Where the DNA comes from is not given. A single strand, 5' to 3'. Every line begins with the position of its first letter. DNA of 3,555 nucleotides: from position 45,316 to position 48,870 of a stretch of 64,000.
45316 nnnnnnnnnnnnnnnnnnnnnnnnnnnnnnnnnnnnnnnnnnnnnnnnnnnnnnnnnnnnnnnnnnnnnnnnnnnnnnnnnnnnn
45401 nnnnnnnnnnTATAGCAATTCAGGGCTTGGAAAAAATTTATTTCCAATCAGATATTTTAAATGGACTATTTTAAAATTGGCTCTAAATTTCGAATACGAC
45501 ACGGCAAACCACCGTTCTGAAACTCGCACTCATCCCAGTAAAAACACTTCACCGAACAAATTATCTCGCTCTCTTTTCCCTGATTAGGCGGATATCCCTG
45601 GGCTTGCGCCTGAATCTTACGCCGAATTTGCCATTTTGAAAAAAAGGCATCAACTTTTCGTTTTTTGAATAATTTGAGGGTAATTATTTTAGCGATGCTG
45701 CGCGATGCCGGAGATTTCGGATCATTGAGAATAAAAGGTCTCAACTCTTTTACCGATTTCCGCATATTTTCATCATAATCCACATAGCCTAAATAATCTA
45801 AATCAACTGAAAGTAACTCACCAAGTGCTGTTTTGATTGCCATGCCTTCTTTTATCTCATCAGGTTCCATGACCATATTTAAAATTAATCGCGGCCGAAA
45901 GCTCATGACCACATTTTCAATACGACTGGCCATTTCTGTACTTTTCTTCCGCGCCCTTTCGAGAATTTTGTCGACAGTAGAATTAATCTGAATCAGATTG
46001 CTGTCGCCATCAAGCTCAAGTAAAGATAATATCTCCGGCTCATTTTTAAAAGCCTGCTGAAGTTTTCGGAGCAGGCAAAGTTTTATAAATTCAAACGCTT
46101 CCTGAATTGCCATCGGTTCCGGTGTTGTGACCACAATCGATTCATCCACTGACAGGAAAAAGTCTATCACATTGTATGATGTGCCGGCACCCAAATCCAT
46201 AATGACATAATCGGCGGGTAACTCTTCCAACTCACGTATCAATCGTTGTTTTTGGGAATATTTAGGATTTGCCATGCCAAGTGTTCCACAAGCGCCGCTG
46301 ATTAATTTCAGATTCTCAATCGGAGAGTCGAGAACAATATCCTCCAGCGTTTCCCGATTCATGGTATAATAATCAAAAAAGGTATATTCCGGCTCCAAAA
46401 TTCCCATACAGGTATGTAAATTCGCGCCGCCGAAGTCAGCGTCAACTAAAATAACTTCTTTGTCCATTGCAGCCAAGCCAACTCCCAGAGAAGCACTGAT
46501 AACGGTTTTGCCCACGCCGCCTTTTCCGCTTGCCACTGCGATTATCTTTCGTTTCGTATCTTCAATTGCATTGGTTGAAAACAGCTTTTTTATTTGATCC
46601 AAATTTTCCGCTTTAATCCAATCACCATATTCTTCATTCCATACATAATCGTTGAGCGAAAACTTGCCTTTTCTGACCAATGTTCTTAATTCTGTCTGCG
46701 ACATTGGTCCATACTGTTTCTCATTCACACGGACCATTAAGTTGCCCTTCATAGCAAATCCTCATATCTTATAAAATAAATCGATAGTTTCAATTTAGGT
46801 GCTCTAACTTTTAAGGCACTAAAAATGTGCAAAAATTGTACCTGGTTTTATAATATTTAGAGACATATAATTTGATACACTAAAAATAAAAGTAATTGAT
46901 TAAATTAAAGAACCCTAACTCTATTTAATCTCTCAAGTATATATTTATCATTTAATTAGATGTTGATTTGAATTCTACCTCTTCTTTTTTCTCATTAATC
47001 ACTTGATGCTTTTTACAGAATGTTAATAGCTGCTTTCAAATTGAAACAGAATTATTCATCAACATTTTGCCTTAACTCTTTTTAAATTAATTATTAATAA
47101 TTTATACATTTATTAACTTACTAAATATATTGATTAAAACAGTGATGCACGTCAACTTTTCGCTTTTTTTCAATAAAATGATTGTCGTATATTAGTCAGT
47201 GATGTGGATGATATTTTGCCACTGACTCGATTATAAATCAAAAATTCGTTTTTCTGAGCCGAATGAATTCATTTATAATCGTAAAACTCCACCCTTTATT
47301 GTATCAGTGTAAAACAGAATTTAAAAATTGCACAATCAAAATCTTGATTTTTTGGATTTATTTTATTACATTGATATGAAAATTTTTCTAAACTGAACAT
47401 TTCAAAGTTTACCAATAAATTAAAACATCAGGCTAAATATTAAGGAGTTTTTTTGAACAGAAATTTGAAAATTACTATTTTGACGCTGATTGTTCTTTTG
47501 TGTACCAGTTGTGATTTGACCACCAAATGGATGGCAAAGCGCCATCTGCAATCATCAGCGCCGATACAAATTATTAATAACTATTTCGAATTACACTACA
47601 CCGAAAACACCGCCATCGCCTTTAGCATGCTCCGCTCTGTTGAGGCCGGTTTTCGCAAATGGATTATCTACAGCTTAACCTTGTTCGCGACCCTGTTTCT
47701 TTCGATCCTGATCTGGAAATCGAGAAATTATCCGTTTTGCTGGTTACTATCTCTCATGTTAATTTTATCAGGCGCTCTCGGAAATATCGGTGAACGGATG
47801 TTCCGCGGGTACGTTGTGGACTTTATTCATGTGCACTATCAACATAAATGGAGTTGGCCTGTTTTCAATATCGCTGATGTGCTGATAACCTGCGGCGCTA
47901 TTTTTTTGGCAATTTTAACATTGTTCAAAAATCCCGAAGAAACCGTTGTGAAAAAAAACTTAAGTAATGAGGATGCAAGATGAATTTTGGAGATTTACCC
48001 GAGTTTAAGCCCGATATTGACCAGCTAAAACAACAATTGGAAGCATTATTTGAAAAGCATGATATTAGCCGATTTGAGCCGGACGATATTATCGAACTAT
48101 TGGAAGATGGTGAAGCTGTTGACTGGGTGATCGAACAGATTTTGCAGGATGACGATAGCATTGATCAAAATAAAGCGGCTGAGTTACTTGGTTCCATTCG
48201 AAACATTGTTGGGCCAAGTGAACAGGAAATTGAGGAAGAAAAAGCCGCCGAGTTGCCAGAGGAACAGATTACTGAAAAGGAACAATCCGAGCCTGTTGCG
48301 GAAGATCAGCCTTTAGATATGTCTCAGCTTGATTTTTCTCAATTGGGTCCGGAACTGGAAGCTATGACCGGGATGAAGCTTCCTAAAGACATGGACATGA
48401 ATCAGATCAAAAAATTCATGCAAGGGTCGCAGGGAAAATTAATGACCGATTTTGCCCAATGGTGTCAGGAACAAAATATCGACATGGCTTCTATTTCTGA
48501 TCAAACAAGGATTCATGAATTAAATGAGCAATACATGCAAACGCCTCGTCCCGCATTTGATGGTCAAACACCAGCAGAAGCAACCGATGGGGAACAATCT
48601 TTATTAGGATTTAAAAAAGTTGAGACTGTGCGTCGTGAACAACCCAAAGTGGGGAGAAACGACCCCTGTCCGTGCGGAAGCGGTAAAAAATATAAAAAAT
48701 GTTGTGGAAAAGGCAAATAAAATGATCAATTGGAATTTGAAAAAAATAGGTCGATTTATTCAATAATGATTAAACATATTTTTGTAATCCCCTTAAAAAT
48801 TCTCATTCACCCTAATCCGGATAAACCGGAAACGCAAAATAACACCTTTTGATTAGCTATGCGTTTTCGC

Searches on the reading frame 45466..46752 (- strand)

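Call 66: search_protein_families(library=pfam, proteins=[window:45466-46752:-])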
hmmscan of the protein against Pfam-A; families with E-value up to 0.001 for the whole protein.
window:45466-46752:- (428 aa): 5 families
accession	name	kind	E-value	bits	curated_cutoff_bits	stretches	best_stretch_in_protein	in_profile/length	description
PF10609.15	ParA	-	2.6e-19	70.1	27.1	1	68-226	3-160/246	NUBPL iron-transfer P-loop NTPase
PF13614.12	AAA_31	-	1.4e-15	58.1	27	1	69-224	2-162/177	AAA domain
PF01656.29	CbiA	-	2.6e-14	53.7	25.4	1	71-338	1-123/125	CobQ/CobB/MinD/ParA nucleotide binding domain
PF14237.11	GYF_2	-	1.1e-09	38.3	25.8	1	7-53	3-49/50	GYF domain 2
PF02374.21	ArsA_ATPase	-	6.3e-07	29.3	24.3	1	73-106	5-38/305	Anion-transporting ATPase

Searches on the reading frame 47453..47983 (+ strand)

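Call 66: search_protein_families(library=pfam, proteins=[window:47453-47983:+])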
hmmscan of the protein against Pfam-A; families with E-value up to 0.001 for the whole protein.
window:47453-47983:+ (176 aa): 1 family
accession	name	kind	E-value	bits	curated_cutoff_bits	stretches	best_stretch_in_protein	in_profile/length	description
PF01252.23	Peptidase_A8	-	3.4e-37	128.2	25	1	13-158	1-142/142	Signal peptidase (SPase) II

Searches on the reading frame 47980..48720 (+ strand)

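Call 66: search_protein_families(library=pfam, proteins=[window:47980-48720:+])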
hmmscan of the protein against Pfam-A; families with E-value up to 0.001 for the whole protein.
window:47980-48720:+ (246 aa): 1 family
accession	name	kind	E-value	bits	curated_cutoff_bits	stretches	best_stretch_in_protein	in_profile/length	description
PF02810.21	SEC-C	-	1.9e-10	40.9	20.4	1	226-244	1-19/19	SEC-C motif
